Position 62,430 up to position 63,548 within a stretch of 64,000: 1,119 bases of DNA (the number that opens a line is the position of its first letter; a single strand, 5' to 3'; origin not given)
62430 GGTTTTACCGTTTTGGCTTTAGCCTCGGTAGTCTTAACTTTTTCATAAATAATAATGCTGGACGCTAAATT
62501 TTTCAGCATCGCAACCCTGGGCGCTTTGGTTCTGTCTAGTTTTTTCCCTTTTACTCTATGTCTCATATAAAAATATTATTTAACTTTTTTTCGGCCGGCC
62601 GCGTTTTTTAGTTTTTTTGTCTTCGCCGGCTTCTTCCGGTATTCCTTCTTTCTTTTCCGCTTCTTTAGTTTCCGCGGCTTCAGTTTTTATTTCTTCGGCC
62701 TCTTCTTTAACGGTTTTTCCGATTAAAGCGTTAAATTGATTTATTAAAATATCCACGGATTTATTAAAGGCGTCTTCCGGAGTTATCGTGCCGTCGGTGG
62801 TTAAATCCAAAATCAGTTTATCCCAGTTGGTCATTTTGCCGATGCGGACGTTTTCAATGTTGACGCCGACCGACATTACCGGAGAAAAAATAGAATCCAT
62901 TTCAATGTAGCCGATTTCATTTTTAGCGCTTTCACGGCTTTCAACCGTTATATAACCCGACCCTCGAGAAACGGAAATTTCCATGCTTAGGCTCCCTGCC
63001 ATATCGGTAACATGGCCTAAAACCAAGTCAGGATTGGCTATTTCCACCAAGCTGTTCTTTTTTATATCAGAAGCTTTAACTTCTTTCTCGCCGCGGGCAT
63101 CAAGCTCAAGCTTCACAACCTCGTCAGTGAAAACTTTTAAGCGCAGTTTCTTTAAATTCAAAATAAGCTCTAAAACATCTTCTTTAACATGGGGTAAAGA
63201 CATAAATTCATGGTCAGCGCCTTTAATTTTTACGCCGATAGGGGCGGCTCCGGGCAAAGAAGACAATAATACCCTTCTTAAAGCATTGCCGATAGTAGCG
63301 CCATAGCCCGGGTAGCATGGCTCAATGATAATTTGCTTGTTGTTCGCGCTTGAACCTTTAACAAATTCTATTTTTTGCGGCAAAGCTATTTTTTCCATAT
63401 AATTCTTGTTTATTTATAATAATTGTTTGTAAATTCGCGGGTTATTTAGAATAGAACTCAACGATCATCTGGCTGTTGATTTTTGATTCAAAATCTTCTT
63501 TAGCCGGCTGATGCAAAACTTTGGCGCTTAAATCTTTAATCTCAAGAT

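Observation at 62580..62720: RpoA lacks the alpha C-terminal domain and ends in an acidic tail plus an AT-hook-like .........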

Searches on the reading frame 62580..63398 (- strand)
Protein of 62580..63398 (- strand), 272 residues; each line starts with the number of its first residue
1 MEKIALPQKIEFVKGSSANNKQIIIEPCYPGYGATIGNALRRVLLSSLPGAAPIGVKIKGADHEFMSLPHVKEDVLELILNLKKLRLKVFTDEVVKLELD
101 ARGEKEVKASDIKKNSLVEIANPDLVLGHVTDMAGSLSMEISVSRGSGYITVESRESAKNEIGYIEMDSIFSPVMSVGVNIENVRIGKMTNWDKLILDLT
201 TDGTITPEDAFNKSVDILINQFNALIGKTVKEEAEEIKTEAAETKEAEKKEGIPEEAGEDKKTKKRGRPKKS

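Call 3: search_protein_families(library=pfam, proteins=[window:62580-63398:-], max_evalue=10)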
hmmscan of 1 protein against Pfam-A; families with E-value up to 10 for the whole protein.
window:62580-63398:- (272 aa): 5 families
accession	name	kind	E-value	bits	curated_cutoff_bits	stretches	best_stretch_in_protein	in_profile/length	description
PF01000.31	RNA_pol_A_bac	-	7.1e-26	91.2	33.9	1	56-172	1-119/119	RNA polymerase Rpb3/RpoA insert domain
PF01193.29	RNA_pol_L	-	7e-19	67.8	24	1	26-222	1-74/74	RNA polymerase Rpb3/Rpb11 dimerisation domain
PF13656.11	RNA_pol_L_2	-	0.0018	18.4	27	1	194-226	41-73/75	RNA polymerase Rpb3/Rpb11 dimerisation domain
PF24837.1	AMIN-like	-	0.15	12.6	27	1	181-206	3-28/129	AMIN-like domain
PF02178.24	AT_hook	-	0.35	11.3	17.4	1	263-272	1-10/13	AT hook motif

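Call 4: search_protein_families(library=ncbifam, proteins=[window:62580-63398:-], max_evalue=1)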
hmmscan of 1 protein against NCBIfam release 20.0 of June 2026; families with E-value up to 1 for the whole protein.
window:62580-63398:- (272 aa): 10 families
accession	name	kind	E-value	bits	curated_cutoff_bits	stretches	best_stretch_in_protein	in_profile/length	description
NF003519.0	PRK05182.2-5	equivalog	1.5e-77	260.7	277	1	1-250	1-252/320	DNA-directed RNA polymerase subunit alpha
TIGR02027.1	rpoA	equivalog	2.3e-72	243.7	227.8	1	22-248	3-231/298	DNA-directed RNA polymerase subunit alpha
NF003513.0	PRK05182.1-2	equivalog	2.2e-69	233.9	302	1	3-240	8-245/338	DNA-directed RNA polymerase subunit alpha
NF003515.0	PRK05182.2-1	equivalog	2.3e-68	230.8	406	1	9-250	8-249/314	DNA-directed RNA polymerase subunit alpha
NF003516.0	PRK05182.2-2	equivalog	3.9e-64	216.8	353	1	17-245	17-244/315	DNA-directed RNA polymerase subunit alpha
NF003517.0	PRK05182.2-3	equivalog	8.8e-61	205.8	356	1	3-245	7-253/344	DNA-directed RNA polymerase subunit alpha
NF003514.0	PRK05182.1-4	equivalog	1.4e-59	201.4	434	1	19-248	17-243/338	DNA-directed RNA polymerase subunit alpha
NF003518.0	PRK05182.2-4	equivalog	2e-53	181.6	523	1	19-246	17-243/312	DNA-directed RNA polymerase subunit alpha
NF002233.0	PRK01146.1-1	equivalog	0.0019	18.1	79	1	193-224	51-82/92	DNA-directed RNA polymerase subunit L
NF001988.0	PRK00783.1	equivalog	0.0047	16.6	153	0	190-230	222-262/266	DNA-directed RNA polymerase subunit D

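Call 5: search_solved_structures(query=window:62580-63398:-, show_alignments=2)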
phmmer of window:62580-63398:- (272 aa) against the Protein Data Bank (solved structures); distinct sequences matched with E-value up to 0.001: 60.
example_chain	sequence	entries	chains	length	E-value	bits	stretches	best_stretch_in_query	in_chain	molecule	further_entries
6wvj_A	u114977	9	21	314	1.7e-52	181.7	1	9-252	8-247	DNA-directed RNA polymerase subunit alpha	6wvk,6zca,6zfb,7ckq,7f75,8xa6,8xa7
8i23_A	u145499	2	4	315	1.3e-51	178.8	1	9-251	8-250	DNA-directed RNA polymerase subunit alpha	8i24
8x6f_A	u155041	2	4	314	1.4e-51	178.8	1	17-253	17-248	DNA-directed RNA polymerase subunit alpha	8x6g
4oir_A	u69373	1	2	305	4.1e-48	167.4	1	20-242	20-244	DNA-directed RNA polymerase subunit alpha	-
4mq9_A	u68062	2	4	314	4.3e-48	167.3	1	20-242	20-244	DNA-directed RNA polymerase subunit alpha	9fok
1iw7_A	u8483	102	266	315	4.3e-48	167.3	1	20-242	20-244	RNA polymerase alpha subunit | DNA-directed RNA polymerase alpha chain | DNA-directed RNA polymerase subunit alpha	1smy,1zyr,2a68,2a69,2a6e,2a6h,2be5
7l7b_A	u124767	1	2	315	1.1e-47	166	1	20-252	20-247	DNA-directed RNA polymerase subunit alpha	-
5tjg_A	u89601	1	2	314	1.2e-47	165.9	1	21-252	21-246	DNA-directed RNA polymerase subunit alpha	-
1l9u_A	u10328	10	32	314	1.3e-47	165.7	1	21-252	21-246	RNA POLYMERASE, ALPHA SUBUNIT | DNA-directed RNA polymerase alpha chain | DNA-directed RNA polymerase subunit alpha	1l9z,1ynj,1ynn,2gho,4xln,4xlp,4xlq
1i6v_A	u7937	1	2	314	1.5e-47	165.6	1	21-255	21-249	DNA-DIRECTED RNA POLYMERASE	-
7xya_A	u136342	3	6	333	2.9e-47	164.6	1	16-236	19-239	DNA-directed RNA polymerase subunit alpha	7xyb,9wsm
7f0r_A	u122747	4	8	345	3.2e-47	164.5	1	16-236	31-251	DNA-directed RNA polymerase subunit alpha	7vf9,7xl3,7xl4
1hqm_A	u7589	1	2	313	5e-47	163.8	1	21-252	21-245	DNA-directed RNA polymerase subunit alpha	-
9n9p_A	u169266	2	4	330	5.5e-47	163.7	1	9-241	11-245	DNA-directed RNA polymerase subunit alpha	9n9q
6fbv_A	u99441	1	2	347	9.1e-47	163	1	18-243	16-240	DNA-directed RNA polymerase subunit alpha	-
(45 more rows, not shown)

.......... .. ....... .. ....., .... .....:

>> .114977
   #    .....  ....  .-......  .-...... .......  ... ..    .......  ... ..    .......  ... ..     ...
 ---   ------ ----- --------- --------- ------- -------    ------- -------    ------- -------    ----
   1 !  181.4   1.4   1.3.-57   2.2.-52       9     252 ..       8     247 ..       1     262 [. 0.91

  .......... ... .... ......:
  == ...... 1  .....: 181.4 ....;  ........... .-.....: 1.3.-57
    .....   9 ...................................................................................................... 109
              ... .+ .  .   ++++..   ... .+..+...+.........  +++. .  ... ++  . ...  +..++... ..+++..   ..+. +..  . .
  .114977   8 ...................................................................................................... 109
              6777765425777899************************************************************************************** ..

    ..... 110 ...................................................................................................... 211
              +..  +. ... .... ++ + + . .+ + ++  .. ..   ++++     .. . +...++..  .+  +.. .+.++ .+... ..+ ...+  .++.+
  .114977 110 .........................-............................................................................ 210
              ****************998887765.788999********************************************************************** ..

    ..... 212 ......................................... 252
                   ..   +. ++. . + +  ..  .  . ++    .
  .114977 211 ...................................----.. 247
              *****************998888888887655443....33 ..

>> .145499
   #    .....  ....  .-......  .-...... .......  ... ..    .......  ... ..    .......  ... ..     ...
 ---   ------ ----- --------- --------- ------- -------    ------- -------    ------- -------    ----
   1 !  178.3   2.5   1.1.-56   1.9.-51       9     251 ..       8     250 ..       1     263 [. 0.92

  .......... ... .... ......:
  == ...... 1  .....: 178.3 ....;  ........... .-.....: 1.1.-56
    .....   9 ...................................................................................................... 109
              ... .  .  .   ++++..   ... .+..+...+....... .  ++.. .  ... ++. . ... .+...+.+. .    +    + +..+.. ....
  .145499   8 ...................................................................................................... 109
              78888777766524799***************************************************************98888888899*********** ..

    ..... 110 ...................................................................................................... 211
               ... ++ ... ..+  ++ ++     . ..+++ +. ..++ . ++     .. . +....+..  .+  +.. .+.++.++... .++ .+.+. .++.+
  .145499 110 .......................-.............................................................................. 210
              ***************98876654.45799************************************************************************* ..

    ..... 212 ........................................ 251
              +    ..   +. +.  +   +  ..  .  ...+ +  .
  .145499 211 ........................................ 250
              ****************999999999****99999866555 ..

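Call 6: find_homologous_proteins(query=window:62580-63398:-, max_evalue=1e-10)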
Query window:62580-63398:- (272 aa): 7957 proteins with E <= 1e-10 among 8000 candidates; the best 120 are listed.
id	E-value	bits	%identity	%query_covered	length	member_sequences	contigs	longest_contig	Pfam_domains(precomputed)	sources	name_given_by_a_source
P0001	3.1e-165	566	100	98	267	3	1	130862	PF01000.32,PF01193.30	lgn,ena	-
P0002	1.2e-148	512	95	84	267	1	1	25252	PF01000.32,PF01193.30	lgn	-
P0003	1.1e-147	508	90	100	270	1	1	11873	PF01000.32,PF01193.30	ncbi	-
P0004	3.4e-147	507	89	100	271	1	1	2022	PF01000.32,PF01193.30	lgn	-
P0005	2.1e-146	504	89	100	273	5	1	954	PF01000.32,PF01193.30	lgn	-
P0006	4.0e-146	503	88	100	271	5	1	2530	PF01000.32,PF01193.30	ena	-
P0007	1.2e-145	502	88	100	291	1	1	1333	PF01000.32,PF01193.30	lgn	-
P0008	2.6e-144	497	87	100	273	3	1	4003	PF01000.32,PF01193.30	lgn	-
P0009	8.4e-144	496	86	100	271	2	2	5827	PF01000.32,PF01193.30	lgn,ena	-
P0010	2.3e-143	494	88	98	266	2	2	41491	PF01000.32,PF01193.30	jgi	-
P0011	6.3e-143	493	86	100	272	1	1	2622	PF01000.32,PF01193.30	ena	-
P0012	1.1e-141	489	85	100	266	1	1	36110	PF01000.32,PF01193.30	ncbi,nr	ncbi:MAG: DNA-directed RNA polymerase subunit alpha [Patescibacteria group bacterium]|nr:DNA-directe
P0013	2.8e-141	487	86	100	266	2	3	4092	PF01000.32,PF01193.30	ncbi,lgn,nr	ncbi:DNA-directed RNA polymerase subunit alpha [Patescibacteria group bacterium]|nr:DNA-directed RNA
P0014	4.3e-141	487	88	88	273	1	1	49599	PF01000.32,PF01193.30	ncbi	ncbi:MAG: DNA-directed RNA polymerase subunit alpha [Candidatus Falkowbacteria bacterium]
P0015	2.9e-140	484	87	98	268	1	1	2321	PF01000.32,PF01193.30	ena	-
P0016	1.3e-139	482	81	98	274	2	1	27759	PF01000.32,PF01193.30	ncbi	-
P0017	1.4e-139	482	82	100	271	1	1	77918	PF01000.32,PF01193.30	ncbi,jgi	ncbi:MAG: DNA-directed RNA polymerase subunit alpha [Patescibacteria group bacterium]|jgi:DNA-direct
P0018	4.4e-139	480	82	100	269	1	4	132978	PF01000.32,PF01193.30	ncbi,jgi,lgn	jgi:DNA-directed RNA polymerase subunit alpha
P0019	3.1e-138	477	83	100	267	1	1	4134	PF01000.32,PF01193.30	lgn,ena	-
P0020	4.5e-138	477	85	98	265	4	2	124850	PF01000.32,PF01193.30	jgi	-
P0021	6.0e-138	476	84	98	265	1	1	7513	PF01000.32,PF01193.30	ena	-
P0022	7.1e-138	476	82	100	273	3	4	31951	PF01000.32,PF01193.30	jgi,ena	jgi:DNA-directed RNA polymerase subunit alpha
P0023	6.6e-137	473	81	100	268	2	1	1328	PF01000.32,PF01193.30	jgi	jgi:DNA-directed RNA polymerase subunit alpha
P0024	1.2e-136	472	82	100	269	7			PF01000.32,PF01193.30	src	-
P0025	2.5e-136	471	84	98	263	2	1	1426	PF01000.32,PF01193.30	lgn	-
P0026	3.0e-136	471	88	89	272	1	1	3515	PF01000.32,PF01193.30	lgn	-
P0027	2.8e-135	468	89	83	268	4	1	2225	PF01000.32,PF01193.30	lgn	-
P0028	2.8e-134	464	81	98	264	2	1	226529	PF01000.32,PF01193.30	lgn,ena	-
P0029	1.8e-133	462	82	94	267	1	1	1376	PF01000.32,PF01193.30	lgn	-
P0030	3.3e-133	461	79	100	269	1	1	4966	PF01000.32,PF01193.30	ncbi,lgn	-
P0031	2.4e-132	458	87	83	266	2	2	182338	PF01000.32,PF01193.30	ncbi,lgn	-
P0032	7.2e-132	457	78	100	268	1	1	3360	PF01000.32,PF01193.30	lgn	-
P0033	8.5e-132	456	80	100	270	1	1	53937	PF01000.32,PF01193.30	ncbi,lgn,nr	ncbi:MAG: DNA-directed RNA polymerase subunit alpha [bacterium]|nr:DNA-directed RNA polymerase subun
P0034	5.1e-131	454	82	100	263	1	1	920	PF01000.32,PF01193.30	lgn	-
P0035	6.1e-131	454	83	84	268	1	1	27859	PF01000.32,PF01193.30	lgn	-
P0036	6.6e-131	453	81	100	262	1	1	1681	PF01000.32,PF01193.30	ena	-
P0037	1.1e-129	449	87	88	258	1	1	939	PF01000.32,PF01193.30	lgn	-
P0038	5.6e-129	447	79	100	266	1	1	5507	PF01000.32,PF01193.30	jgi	-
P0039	1.6e-127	442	86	84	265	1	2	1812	PF01000.32,PF01193.30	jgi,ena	-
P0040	9.0e-127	440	76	100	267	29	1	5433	PF01000.32,PF01193.30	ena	-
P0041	2.6e-126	438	82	84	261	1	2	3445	PF01000.32,PF01193.30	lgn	-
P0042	4.2e-126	438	77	100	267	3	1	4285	PF01000.32,PF01193.30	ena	-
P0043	5.4e-126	437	84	85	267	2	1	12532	PF01000.32,PF01193.30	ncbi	ncbi:MAG: DNA-directed RNA polymerase subunit alpha [bacterium]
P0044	5.6e-126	437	78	94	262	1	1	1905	PF01000.32,PF01193.30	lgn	-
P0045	1.1e-125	436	75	100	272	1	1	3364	PF01000.32,PF01193.30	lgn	-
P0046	1.2e-125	436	76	96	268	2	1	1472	PF01000.32,PF01193.30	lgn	-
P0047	1.7e-125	436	75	100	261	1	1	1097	PF01000.32,PF01193.30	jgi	-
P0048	1.9e-125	436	72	100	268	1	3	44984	PF01000.32,PF01193.30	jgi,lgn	-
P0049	8.3e-125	433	77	100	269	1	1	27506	PF01000.32,PF01193.30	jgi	jgi:DNA-directed RNA polymerase subunit alpha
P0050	1.5e-124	433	79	92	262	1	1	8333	PF01000.32,PF01193.30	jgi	jgi:DNA-directed RNA polymerase subunit alpha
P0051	2.0e-124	432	80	84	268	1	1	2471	PF01000.32,PF01193.30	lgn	-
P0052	2.0e-124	432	76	100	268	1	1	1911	PF01000.32,PF01193.30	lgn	-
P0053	4.0e-124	431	81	88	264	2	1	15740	PF01000.32,PF01193.30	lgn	-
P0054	1.1e-123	430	74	100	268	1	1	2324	PF01000.32,PF01193.30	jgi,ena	-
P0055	3.1e-123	428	73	100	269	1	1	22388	PF01000.32,PF01193.30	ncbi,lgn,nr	ncbi:MAG: DNA-directed RNA polymerase subunit alpha [bacterium]|nr:DNA-directed RNA polymerase subun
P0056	9.7e-123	427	74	100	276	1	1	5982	PF01000.32,PF01193.30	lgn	-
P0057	1.1e-122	426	74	100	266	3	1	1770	PF01000.32,PF01193.30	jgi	-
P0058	1.9e-122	426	73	94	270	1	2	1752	PF01000.32,PF01193.30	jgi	jgi:DNA-directed RNA polymerase subunit alpha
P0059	8.9e-122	424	74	94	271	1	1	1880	PF01000.32,PF01193.30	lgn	-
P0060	1.1e-121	423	75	90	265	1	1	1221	PF01000.32,PF01193.30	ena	-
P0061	1.8e-121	423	78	87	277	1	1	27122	PF01000.32,PF01193.30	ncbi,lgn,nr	ncbi:MAG: DNA-directed RNA polymerase subunit alpha [Patescibacteria group bacterium]|nr:DNA-directe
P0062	3.5e-121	422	71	100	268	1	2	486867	PF01000.32,PF01193.30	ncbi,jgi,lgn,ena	-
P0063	5.8e-121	421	77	90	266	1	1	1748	PF01000.32,PF01193.30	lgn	-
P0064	1.0e-120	420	82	86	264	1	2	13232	PF01000.32,PF01193.30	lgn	-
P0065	1.5e-120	419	77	88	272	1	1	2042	PF01000.32,PF01193.30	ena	-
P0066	2.5e-120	419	72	100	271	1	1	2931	PF01000.32,PF01193.30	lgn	-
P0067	3.6e-120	418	70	100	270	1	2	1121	PF01000.32,PF01193.30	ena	-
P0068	4.6e-120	418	74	92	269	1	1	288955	PF01000.32,PF01193.30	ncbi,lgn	-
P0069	5.5e-120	418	75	92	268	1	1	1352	PF01000.32,PF01193.30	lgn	-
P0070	5.5e-120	418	75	92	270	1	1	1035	PF01000.32,PF01193.30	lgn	-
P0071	1.5e-119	416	70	96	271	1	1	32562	PF01000.32,PF01193.30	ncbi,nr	ncbi:MAG: DNA-directed RNA polymerase subunit alpha [bacterium]|nr:DNA-directed RNA polymerase subun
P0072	3.2e-119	415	71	90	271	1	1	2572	PF01000.32,PF01193.30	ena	-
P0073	6.6e-119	414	71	100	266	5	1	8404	PF01000.32,PF01193.30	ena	-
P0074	8.0e-119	414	71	96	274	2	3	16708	PF01000.32,PF01193.30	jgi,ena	-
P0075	1.7e-118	413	73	100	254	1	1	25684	PF01000.32,PF01193.30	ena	-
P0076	3.2e-118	412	69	100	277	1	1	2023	PF01000.32,PF01193.30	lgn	-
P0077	9.7e-118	410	75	88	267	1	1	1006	PF01000.32,PF01193.30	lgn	-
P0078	2.0e-117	409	76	82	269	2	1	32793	PF01000.32,PF01193.30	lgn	-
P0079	4.3e-117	408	75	88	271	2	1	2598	PF01000.32,PF01193.30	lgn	-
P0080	4.4e-117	408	71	100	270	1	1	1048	PF01000.32,PF01193.30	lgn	-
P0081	8.0e-117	407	69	100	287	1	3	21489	PF01000.32,PF01193.30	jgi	jgi:DNA-directed RNA polymerase subunit alpha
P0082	1.0e-116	407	72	100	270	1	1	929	PF01000.32,PF01193.30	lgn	-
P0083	2.2e-116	406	72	91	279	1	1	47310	PF01000.32,PF01193.30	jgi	-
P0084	5.7e-116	404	76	90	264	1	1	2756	PF01000.32,PF01193.30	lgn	-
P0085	7.2e-116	404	76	83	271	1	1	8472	PF01000.32,PF01193.30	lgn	-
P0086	2.7e-115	402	66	100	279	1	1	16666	PF01000.32,PF01193.30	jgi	-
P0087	2.7e-115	402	69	100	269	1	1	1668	PF01000.32,PF01193.30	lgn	-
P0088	7.7e-115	401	68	100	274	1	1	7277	PF01000.32,PF01193.30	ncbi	ncbi:MAG: DNA-directed RNA polymerase subunit alpha [Patescibacteria group bacterium]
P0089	1.2e-114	400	80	83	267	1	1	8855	PF01000.32,PF01193.30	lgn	-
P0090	1.3e-114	400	68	100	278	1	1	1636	PF01000.32,PF01193.30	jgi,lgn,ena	-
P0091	1.4e-114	400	69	100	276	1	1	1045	PF01000.32,PF01193.30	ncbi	-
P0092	2.5e-114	399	68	100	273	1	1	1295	PF01000.32,PF01193.30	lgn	-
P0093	5.1e-114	398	66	100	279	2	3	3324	PF01000.32,PF01193.30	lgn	-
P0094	2.1e-113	396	68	100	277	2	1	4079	PF01000.32,PF01193.30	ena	-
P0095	4.2e-113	395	73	86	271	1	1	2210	PF01000.32,PF01193.30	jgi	-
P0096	6.2e-113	395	68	100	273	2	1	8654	PF01000.32,PF01193.30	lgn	-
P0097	6.2e-113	395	68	100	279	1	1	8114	PF01000.32,PF01193.30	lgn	-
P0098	7.7e-113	394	65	100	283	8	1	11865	PF01000.32,PF01193.30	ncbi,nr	ncbi:DNA-directed RNA polymerase subunit alpha [Patescibacteria group bacterium]|nr:DNA-directed RNA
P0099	9.7e-113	394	71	84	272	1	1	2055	PF01000.32,PF01193.30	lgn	-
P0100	1.0e-112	394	69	100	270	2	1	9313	PF01000.32,PF01193.30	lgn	-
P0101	1.3e-112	394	75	83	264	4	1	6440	PF01000.32,PF01193.30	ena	-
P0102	1.4e-112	393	69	100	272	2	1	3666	PF01000.32,PF01193.30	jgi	-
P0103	2.0e-112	393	75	83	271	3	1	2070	PF01000.32,PF01193.30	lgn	-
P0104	3.6e-112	392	69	91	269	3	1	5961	PF01000.32,PF01193.30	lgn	-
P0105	7.2e-112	391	74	84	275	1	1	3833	PF01000.32,PF01193.30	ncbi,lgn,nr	ncbi:MAG: DNA-directed RNA polymerase subunit alpha [Patescibacteria group bacterium]|nr:DNA-directe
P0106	7.5e-112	391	72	87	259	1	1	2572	PF01000.32,PF01193.30,PF13656.12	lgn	-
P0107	1.3e-111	390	65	100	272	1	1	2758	PF01000.32,PF01193.30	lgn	-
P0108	2.9e-111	389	74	83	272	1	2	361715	PF01000.32,PF01193.30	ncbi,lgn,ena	-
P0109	3.1e-111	389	75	83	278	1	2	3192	PF01000.32,PF01193.30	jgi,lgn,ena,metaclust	metaclust:\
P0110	3.1e-111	389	74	83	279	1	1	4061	PF01000.32,PF01193.30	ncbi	-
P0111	6.1e-111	388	67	100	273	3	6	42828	PF01000.32,PF01193.30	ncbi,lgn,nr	ncbi:MAG: DNA-directed RNA polymerase subunit alpha [Patescibacteria group bacterium]|nr:DNA-directe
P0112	6.3e-111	388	67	100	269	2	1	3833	PF01000.32,PF01193.30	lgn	-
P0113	8.4e-111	388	72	84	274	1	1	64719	PF01000.32,PF01193.30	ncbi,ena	-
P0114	9.8e-111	387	68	100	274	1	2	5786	PF01000.32,PF01193.30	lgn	-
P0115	1.1e-110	387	66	100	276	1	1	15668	PF01000.32,PF01193.30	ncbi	-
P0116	1.2e-110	387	73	83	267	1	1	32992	PF01000.32,PF01193.30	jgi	jgi:DNA-directed RNA polymerase subunit alpha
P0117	1.2e-110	387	68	100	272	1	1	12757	PF01000.32,PF01193.30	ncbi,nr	ncbi:MAG: DNA-directed RNA polymerase subunit alpha [bacterium]|nr:DNA-directed RNA polymerase subun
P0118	1.7e-110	387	75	83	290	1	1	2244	PF01000.32,PF01193.30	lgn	-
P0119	7.3e-110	384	74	83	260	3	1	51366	PF01000.32,PF01193.30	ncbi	-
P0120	1.2e-109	384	73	84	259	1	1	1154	PF01000.32,PF01193.30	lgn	-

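Call 19: find_related_loci(query=window:62580-63398:-, collection=genome_contigs, flank=3000)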
Query window:62580-63398:- (272 aa) in genome_contigs; peptide patterns used: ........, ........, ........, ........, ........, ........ (x = any residue, [..] = any of these).
600 stretches matched a pattern (row limit reached: there are more); 28 encode a relative of the query (tblastn E <= 1e-3); 28 distinct loci.
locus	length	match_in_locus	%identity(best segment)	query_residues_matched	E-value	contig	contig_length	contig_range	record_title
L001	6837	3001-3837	82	1-272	4e-141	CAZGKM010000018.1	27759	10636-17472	MAG TPA_asm: uncultured Gammaproteobacteria bacterium isolate SRP319275_co4_39 genome assembly, contig: NODE_917_length_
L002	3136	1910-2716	82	1-272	7e-142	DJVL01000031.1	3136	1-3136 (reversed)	MAG TPA_asm: Patescibacteria group bacterium UBA6257 UBA6257_contig_138551, whole genome shotgun sequence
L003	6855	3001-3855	65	1-271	3e-120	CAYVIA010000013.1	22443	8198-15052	MAG TPA_asm: uncultured Gammaproteobacteria bacterium isolate binchicken_co129_792 genome assembly, contig: NODE_6449_le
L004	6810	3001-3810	64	1-271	2e-109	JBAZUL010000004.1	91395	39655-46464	MAG: Patescibacteria group bacterium isolate SO_2017_GW1_227 NODE_1564_length_91395_cov_3.873570_OW334_2017, whole genom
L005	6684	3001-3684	71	1-228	3e-108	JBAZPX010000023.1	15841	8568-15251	MAG: Patescibacteria group bacterium isolate SO_2017_SWC_4 scaffold_3181_c1_LP-4_2017, whole genome shotgun sequence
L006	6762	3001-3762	64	1-251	1e-107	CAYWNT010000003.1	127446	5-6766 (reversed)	MAG TPA_asm: uncultured Gammaproteobacteria bacterium isolate SRP077602_co7_178 genome assembly, contig: NODE_327_length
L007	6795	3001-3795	59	1-272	1e-102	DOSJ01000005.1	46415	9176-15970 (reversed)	MAG TPA_asm: Candidatus Falkowbacteria bacterium isolate UBA12426 contig_576, whole genome shotgun sequence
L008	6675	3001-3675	66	1-225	1e-99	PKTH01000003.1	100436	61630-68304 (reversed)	MAG: Candidatus Parcubacteria bacterium isolate BM507 sc_98, whole genome shotgun sequence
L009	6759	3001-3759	56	1-253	2e-96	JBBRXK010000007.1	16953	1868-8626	MAG: Patescibacteria group bacterium isolate La4_metabat2.191 La4_metabat2.191_K_2594029_L_16953_cov_7.0000, whole genom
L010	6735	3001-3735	60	1-243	2e-95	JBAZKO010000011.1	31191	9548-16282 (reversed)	MAG: Patescibacteria group bacterium isolate SO_2017_LW4_145 scaffold_3164_c1_LW137-91_2017, whole genome shotgun sequen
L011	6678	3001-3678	63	1-226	1e-94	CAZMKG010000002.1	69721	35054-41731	MAG TPA_asm: uncultured Gammaproteobacteria bacterium isolate SRP263991_co7_264 genome assembly, contig: NODE_307_length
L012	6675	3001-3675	65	1-226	7e-94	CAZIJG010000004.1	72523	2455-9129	MAG TPA_asm: uncultured Gammaproteobacteria bacterium isolate SRP191223_co1_20 genome assembly, contig: NODE_179_length_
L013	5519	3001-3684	62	1-225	1e-93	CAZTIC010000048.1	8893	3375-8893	MAG TPA_asm: uncultured Gammaproteobacteria bacterium isolate SRP191223_co1_14 genome assembly, contig: NODE_9689_length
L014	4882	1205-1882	61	1-226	5e-91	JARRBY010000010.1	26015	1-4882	MAG: Patescibacteria group bacterium isolate DJKA110_ANT-KO_bin.16 scaffold_449, whole genome shotgun sequence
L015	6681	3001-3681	61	1-226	1e-89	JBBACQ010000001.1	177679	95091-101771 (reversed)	MAG: Patescibacteria group bacterium isolate SO_2017_LW1_52 NODE_19_length_177679_cov_1.702200_LW64-88_2017, whole genom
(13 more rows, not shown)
